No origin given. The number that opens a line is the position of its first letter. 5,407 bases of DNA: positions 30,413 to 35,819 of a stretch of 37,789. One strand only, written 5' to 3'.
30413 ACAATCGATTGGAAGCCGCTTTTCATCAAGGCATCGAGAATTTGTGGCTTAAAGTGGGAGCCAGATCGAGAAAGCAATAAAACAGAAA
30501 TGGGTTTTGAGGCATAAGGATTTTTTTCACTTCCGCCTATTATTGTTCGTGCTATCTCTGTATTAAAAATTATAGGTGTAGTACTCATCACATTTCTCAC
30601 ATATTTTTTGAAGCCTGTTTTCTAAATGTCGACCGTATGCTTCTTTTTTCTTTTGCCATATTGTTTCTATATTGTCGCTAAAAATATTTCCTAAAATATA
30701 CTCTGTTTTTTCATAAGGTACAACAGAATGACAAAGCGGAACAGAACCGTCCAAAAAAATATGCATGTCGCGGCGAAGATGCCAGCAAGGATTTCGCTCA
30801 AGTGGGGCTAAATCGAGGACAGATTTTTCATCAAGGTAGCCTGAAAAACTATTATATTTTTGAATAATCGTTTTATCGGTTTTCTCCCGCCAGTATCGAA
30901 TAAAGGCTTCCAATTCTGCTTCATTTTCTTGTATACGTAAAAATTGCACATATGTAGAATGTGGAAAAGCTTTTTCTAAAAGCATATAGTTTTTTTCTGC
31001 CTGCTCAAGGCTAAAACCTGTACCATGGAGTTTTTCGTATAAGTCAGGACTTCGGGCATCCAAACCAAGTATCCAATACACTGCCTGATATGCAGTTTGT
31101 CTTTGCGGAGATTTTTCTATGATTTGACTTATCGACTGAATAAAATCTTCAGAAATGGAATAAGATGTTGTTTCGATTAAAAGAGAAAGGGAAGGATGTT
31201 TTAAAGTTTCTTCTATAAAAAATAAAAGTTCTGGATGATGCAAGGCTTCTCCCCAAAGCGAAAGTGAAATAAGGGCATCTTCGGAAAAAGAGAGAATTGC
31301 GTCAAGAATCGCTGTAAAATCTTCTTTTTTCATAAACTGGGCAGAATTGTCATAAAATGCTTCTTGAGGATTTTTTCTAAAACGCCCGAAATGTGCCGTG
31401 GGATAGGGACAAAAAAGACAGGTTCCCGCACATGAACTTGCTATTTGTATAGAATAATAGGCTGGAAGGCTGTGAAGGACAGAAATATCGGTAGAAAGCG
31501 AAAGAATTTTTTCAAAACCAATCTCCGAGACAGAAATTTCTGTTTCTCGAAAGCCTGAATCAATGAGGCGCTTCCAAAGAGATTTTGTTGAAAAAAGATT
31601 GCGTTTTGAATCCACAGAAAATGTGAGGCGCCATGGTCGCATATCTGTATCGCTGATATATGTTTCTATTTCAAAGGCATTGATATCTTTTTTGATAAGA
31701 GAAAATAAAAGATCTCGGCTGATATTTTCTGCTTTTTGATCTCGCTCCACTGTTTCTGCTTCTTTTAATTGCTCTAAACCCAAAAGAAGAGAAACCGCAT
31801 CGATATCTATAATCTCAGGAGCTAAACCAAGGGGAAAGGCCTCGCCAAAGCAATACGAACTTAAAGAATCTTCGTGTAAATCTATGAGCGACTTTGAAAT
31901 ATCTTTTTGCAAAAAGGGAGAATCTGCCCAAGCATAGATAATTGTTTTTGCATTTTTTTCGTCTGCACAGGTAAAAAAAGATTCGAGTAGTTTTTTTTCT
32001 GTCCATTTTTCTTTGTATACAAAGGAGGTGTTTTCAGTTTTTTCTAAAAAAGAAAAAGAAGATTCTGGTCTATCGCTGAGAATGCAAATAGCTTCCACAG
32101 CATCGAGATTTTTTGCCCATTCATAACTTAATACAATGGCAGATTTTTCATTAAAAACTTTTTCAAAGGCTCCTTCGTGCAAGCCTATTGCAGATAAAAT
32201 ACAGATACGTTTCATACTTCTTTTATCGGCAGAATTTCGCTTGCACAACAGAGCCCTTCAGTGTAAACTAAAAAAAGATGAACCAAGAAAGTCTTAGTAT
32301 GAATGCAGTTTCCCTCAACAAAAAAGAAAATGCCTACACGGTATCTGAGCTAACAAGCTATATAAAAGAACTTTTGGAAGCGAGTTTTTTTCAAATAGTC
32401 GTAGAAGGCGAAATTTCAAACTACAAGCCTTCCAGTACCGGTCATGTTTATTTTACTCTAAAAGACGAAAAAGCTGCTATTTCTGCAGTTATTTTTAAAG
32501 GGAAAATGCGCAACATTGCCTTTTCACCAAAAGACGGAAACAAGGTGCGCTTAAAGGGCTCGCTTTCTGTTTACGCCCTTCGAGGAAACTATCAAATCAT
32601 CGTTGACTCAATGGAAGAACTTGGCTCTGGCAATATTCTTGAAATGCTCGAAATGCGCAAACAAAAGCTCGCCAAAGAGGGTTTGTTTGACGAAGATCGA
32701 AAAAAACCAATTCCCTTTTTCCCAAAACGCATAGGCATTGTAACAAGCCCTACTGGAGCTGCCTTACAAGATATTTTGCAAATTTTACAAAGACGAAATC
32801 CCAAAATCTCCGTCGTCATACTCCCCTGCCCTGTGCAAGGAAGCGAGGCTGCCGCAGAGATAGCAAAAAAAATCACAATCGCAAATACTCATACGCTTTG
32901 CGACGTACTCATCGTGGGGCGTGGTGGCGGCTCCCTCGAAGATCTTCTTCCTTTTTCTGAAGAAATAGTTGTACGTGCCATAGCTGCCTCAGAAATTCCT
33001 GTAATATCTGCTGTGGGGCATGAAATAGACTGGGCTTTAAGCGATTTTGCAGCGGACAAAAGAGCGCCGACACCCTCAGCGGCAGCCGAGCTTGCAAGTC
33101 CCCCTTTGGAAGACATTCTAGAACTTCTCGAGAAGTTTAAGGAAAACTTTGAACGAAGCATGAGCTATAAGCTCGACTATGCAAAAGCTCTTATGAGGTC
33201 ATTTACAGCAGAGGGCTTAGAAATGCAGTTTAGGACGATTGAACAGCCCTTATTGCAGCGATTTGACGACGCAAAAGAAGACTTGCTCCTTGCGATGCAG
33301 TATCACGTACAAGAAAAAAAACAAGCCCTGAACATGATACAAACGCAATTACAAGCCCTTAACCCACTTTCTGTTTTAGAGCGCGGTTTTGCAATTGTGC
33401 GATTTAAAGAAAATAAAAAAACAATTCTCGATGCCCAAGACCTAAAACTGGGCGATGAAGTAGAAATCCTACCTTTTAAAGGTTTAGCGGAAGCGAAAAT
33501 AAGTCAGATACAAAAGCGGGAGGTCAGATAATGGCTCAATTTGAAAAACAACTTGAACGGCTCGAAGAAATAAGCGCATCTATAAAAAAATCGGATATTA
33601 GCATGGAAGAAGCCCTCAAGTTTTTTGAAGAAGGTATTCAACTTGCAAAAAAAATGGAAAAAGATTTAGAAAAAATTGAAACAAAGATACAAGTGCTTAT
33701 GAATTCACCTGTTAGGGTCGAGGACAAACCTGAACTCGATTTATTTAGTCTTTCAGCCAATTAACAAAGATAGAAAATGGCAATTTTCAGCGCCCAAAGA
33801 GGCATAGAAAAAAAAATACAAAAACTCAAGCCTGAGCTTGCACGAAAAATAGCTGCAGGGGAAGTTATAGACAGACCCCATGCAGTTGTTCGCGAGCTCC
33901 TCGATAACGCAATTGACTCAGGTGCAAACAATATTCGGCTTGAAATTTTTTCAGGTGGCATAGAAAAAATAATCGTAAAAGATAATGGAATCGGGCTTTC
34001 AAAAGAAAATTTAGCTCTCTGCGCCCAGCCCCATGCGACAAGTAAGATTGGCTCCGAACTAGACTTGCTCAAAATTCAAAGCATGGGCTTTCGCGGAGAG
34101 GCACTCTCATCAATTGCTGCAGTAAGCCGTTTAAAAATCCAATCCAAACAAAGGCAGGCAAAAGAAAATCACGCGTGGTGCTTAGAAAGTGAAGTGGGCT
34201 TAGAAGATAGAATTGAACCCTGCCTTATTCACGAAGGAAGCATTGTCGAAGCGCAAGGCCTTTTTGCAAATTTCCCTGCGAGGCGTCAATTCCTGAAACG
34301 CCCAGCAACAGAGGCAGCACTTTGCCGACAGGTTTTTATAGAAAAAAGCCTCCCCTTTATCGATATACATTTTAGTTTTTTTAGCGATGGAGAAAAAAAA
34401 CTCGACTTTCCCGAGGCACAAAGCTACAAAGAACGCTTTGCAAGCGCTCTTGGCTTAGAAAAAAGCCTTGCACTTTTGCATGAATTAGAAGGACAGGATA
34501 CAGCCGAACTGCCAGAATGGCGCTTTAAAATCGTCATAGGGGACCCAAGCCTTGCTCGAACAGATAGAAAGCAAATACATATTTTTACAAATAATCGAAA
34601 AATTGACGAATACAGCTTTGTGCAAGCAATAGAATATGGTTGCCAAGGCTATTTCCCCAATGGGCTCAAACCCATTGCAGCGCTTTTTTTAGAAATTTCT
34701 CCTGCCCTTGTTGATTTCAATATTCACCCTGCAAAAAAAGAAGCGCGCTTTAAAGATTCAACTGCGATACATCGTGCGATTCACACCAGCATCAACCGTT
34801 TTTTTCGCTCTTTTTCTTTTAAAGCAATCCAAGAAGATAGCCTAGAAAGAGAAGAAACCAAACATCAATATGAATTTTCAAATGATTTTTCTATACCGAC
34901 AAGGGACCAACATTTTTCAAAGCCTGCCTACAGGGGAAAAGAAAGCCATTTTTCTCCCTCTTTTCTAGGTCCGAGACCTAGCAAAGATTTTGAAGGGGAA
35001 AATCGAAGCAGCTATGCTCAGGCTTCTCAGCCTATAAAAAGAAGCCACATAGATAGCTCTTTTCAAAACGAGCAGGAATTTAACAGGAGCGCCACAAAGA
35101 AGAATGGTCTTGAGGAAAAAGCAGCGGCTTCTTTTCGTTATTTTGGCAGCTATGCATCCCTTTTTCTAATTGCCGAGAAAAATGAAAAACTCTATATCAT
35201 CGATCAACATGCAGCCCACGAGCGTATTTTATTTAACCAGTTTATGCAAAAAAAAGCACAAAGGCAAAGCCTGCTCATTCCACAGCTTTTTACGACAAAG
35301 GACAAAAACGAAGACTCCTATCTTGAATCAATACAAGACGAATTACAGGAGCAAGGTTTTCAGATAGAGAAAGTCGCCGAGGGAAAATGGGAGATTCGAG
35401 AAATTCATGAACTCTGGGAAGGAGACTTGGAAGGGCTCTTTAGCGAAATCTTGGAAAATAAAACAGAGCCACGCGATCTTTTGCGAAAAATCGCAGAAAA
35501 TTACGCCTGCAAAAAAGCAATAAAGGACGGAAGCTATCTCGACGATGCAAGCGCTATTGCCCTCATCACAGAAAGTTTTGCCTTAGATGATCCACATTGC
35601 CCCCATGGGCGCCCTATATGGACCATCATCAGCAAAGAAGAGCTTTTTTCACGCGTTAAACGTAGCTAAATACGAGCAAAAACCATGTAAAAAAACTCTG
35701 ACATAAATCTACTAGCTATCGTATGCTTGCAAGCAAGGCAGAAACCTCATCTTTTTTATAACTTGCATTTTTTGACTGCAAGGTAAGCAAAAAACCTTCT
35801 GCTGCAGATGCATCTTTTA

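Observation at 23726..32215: Six tightly packed genes mixing radical-SAM, glycosyl/cytidylyl-transfer, methylation, amino-acid ligation and peptidoglycan hydrolysis, ending directly upstream of flaA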

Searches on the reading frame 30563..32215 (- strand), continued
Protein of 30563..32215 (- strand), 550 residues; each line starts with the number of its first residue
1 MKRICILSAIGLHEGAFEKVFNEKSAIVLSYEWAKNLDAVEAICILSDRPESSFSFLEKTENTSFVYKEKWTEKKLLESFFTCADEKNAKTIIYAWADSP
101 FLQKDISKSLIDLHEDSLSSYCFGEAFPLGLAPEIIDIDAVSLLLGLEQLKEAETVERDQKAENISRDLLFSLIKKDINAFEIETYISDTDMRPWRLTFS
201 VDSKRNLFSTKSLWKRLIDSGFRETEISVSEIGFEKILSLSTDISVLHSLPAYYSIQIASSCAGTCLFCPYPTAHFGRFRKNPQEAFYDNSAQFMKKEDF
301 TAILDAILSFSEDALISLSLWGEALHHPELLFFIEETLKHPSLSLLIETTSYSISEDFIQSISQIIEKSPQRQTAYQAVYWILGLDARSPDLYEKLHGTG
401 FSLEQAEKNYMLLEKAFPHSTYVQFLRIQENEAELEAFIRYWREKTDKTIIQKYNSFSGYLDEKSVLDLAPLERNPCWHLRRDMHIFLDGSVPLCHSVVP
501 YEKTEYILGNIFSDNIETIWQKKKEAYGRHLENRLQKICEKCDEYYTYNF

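Call 87: search_protein_families(library=pfam, proteins=[L039:12838-14913:-, L039:15166-16131:+, L039:16201-17724:+, L039:17737-18723:+, L039:6435-7553:+, L039:5334-6014:+, L072:8305-8907:+, L072:8964-9650:+, L072:9647-11101:+, L020:6043-7098:+], max_evalue=0.0001)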
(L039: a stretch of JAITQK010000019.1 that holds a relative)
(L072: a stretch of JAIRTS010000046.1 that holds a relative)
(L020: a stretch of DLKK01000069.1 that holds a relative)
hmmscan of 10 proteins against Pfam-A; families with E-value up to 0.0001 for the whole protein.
L039:12838-14913:- (691 aa): 3 families
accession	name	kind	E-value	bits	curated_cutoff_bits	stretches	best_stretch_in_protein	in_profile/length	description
PF00015.26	MCPsignal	-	6.2e-28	98.2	34.6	1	466-625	10-168/172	Methyl-accepting chemotaxis protein (MCP) signalling domain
PF02743.24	dCache_1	-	1.2e-15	58.2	45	1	46-267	15-239/240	Cache domain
PF00672.30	HAMP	-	5e-08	33.6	25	1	303-347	2-46/53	HAMP domain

L039:15166-16131:+ (321 aa): 3 families
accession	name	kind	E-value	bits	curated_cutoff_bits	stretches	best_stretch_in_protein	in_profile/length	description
PF13407.12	Peripla_BP_4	-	1.2e-61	209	35.1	1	41-300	1-258/258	Periplasmic binding protein domain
PF13377.12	Peripla_BP_3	-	5.7e-09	36.7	26.5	1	179-304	25-153/167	Periplasmic binding protein-like domain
PF00532.27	Peripla_BP_1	-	5.7e-09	36.3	22.2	1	76-300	40-267/281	Periplasmic binding proteins and sugar binding domain of LacI family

L039:16201-17724:+ (507 aa): 3 families
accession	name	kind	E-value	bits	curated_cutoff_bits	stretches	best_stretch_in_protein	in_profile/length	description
PF00005.33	ABC_tran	-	7.3e-52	176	25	2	23-173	1-137/137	ABC transporter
PF13304.12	AAA_21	-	2.9e-05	24.7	27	0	35-56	1-22/304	AAA domain, putative AbiEii toxin, Type IV TA system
PF13555.12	AAA_29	-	8.4e-05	22.7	27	0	24-52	13-41/61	P-loop containing region of AAA domain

L039:17737-18723:+ (328 aa): 1 family
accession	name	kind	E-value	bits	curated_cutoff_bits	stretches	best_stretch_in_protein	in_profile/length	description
PF02653.21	BPD_transp_2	-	2e-39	135.8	26.8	1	41-316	1-268/269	Branched-chain amino acid transport system / permease component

L039:6435-7553:+ (372 aa): 2 families
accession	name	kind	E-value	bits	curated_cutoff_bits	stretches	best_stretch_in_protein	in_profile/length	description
PF00465.25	Fe-ADH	-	1.2e-19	71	31.3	1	11-173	3-167/168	Iron-containing alcohol dehydrogenase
PF25137.1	ADH_Fe_C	-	2.4e-14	53.9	27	1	189-369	7-191/194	Fe-containing alcohol dehydrogenase family, C-terminal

L039:5334-6014:+ (226 aa): 1 family
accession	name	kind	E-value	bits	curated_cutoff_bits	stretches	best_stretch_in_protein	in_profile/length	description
PF00590.25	TP_methylase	-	1.1e-26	94.6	27.8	1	4-202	2-211/212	Tetrapyrrole (Corrin/Porphyrin) Methylases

L072:8305-8907:+ (200 aa): 1 family
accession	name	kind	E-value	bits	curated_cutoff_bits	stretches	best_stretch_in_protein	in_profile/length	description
PF00574.28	CLP_protease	-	1e-64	218.2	20.2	1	21-196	5-181/182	Clp protease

L072:8964-9650:+ (228 aa): 3 families
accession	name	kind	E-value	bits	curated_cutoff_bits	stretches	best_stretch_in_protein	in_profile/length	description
PF00005.33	ABC_tran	-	1.7e-33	116.6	25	1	22-173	1-137/137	ABC transporter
PF13304.12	AAA_21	-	3.9e-09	37.4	27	0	145-205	238-300/304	AAA domain, putative AbiEii toxin, Type IV TA system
PF02463.25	SMC_N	-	5.6e-08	32.9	40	1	32-217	24-211/220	RecF/RecN/SMC N terminal domain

L072:9647-11101:+ (484 aa): 1 family
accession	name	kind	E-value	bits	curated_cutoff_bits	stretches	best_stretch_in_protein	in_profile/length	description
PF02687.27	FtsX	-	1.6e-19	70.6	25.5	1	349-475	4-120/120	FtsX-like permease C-terminal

L020:6043-7098:+ (351 aa): 3 families
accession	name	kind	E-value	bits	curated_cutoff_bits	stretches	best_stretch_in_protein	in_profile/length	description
PF00589.27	Phage_integrase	-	9.3e-12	45.5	27.1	1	190-325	24-167/172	Phage integrase family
PF13102.12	Phage_int_SAM_5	-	3.8e-08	34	22.3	1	81-160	14-94/98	Phage integrase SAM-like domain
PF14659.12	Phage_int_SAM_3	-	4.6e-06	27.2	22.6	1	81-116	14-49/58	Phage integrase, N-terminal SAM-like domain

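Call 88: search_protein_families(library=pfam, proteins=[L071:4235-4939:+, L071:4990-6063:+, L071:6167-7861:-, L058:13615-14946:-, L058:7426-8184:-, L058:6628-7425:+, L063:9035-9859:-, L063:7583-8692:-, L072:4609-5550:+, L072:2612-4378:-], max_evalue=0.0001)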
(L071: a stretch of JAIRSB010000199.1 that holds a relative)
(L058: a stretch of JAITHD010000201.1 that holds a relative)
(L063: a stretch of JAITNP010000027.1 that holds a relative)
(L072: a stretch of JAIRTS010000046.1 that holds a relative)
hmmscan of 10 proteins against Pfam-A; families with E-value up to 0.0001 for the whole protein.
L071:4235-4939:+ (234 aa): 1 family
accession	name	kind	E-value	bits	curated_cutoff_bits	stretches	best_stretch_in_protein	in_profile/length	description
PF03548.22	LolA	-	1.4e-11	44.9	23.6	1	63-215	23-163/165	Outer membrane lipoprotein carrier protein LolA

L071:4990-6063:+ (357 aa): 2 families
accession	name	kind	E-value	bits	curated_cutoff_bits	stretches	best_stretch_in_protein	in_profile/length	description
PF13413.12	HTH_25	-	1.3e-20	73.3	24.6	1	8-69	1-62/62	Helix-turn-helix domain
PF12844.13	HTH_19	-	4.7e-09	36.5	30.2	1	6-73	1-62/64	Helix-turn-helix domain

L071:6167-7861:- (564 aa): 0 families

L058:13615-14946:- (443 aa): 0 families

L058:7426-8184:- (252 aa): 1 family
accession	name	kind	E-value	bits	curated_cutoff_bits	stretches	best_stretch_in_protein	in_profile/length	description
PF04298.18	Zn_peptidase_2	-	2.6e-86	289.1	27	1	32-247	1-217/218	Putative neutral zinc metallopeptidase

L058:6628-7425:+ (265 aa): 2 families
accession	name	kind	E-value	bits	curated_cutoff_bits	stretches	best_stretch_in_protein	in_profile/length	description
PF12706.13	Lactamase_B_2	-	3.3e-38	131.7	27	1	47-228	2-200/200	Beta-lactamase superfamily domain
PF00753.33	Lactamase_B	-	1.3e-10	42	22.7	1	33-176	4-151/196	Metallo-beta-lactamase superfamily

L063:9035-9859:- (274 aa): 0 families

L063:7583-8692:- (369 aa): 6 families
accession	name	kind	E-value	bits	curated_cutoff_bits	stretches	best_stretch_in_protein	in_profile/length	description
PF07726.17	AAA_3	-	5.9e-64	214.3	27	1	49-179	1-131/131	ATPase family associated with various cellular activities (AAA)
PF17863.7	AAA_lid_2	-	1.6e-22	79.5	22.7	1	296-360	8-72/74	AAA lid domain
PF07728.20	AAA_5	-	3e-13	50.4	22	1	49-177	1-139/139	AAA domain (dynein-related subfamily)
PF20030.5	bpMoxR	-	8.7e-13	48.3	27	1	22-185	6-168/205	MoxR domain in the MoxR-vWA-beta-propeller ternary systems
PF00493.29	MCM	-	3.1e-08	33.5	23.3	1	23-162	33-175/224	MCM P-loop domain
PF00004.35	AAA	-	4e-05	24.5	21.2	1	50-160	1-111/131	ATPase family associated with various cellular activities (AAA)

L072:4609-5550:+ (313 aa): 0 families

L072:2612-4378:- (588 aa): 2 families
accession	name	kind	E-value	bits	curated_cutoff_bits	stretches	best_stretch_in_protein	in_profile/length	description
PF17759.6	tRNA_synthFbeta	-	6.8e-34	117.7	22.4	1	394-584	11-214/214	Phenylalanyl tRNA synthetase beta chain CLM domain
PF03484.21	B5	-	1.1e-12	48.3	28.6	1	304-381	3-66/67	tRNA synthetase B5 domain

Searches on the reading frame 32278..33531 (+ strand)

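Call 63: search_protein_families(library=pfam, proteins=[window:32278-33531:+], max_evalue=0.00001)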
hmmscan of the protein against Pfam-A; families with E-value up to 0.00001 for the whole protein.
window:32278-33531:+ (417 aa): 3 families
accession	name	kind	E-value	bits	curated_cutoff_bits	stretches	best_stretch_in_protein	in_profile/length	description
PF02601.20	Exonuc_VII_L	-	3e-89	300.1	35.9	2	136-355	1-218/315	Exonuclease VII, large subunit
PF13742.12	tRNA_anti_2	-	3.8e-32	110.8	27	1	20-113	1-95/95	OB-fold nucleic acid binding domain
PF01336.31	tRNA_anti-codon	-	2.7e-12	46.9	27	1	41-115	2-75/75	OB-fold nucleic acid binding domain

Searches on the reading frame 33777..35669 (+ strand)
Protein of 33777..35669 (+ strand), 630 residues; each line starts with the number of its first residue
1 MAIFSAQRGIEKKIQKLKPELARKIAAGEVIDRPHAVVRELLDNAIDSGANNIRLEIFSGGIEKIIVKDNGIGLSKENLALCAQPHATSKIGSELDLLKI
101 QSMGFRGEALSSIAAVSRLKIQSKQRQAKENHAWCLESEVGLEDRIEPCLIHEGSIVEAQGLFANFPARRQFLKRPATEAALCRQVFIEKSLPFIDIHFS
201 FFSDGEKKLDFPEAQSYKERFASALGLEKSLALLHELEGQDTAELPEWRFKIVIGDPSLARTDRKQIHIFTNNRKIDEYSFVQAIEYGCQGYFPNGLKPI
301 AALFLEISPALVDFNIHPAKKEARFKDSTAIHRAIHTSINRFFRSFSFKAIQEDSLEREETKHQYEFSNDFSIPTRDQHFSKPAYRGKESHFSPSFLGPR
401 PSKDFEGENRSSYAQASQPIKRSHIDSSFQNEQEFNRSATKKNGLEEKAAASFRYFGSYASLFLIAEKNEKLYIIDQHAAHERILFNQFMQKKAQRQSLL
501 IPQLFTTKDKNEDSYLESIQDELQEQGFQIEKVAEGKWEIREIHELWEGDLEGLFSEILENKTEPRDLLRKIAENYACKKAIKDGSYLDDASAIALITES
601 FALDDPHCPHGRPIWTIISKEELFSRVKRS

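Call 63: search_protein_families(library=pfam, proteins=[window:33777-35669:+], max_evalue=0.00001)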
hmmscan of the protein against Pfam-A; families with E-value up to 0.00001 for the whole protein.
window:33777-35669:+ (630 aa): 4 families
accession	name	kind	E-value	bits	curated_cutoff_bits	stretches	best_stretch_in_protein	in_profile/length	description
PF08676.16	MutL_C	-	8.2e-24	84.4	25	1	459-588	4-142/142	MutL C terminal dimerisation domain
PF01119.25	DNA_mis_repair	-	9.8e-24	83.7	26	1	245-342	20-117/119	DNA mismatch repair protein, C-terminal domain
PF13589.12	HATPase_c_3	-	8.8e-09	35.9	25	1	35-133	4-102/137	Histidine kinase-, DNA gyrase B-, and HSP90-like ATPase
PF02518.31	HATPase_c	-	1.2e-06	29.4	26.4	1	31-88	3-63/111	Histidine kinase-, DNA gyrase B-, and HSP90-like ATPase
